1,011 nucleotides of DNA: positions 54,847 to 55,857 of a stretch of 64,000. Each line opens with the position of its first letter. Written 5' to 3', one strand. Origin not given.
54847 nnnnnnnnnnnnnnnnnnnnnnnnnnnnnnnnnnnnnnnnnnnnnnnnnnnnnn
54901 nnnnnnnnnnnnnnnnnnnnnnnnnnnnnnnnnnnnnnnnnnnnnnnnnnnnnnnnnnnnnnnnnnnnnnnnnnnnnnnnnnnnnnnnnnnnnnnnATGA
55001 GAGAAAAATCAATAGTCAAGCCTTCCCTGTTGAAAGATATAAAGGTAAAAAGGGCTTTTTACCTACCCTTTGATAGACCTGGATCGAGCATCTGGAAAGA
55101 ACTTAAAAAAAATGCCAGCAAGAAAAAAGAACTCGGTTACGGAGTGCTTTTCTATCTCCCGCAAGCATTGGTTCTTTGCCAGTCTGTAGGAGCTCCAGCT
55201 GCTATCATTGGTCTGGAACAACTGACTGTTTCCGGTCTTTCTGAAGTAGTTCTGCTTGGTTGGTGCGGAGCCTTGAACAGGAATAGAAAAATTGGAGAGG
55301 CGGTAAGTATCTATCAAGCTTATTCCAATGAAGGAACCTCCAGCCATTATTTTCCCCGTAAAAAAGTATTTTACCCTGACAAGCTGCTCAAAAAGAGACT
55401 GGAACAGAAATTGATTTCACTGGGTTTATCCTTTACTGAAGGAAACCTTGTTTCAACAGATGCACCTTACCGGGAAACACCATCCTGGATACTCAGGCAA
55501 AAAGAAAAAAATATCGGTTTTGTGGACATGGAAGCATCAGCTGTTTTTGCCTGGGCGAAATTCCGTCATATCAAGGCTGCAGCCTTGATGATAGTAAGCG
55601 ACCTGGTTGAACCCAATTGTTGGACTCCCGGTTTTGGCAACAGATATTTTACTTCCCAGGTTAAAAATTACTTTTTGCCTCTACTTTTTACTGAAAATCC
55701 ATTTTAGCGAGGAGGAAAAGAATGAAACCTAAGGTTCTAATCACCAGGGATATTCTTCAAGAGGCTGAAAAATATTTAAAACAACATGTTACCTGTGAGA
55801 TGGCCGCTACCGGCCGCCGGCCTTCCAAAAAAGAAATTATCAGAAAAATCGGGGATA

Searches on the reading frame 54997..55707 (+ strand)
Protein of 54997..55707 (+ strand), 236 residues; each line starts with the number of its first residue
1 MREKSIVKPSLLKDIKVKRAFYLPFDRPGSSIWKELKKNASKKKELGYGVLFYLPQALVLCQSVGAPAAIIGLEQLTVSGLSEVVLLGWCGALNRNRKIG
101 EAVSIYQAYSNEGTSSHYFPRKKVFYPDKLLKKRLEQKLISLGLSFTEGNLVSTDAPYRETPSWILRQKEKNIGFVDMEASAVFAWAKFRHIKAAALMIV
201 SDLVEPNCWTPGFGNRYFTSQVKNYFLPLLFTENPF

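Call 17: search_protein_families(library=pfam, proteins=[window:54997-55707:+])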
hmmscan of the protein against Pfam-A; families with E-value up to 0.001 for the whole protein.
window:54997-55707:+ (236 aa): 1 family
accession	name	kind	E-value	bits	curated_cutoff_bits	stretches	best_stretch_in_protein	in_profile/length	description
PF01048.26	PNP_UDP_1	-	7.3e-22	78.3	25.1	1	58-205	45-201/233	Phosphorylase superfamily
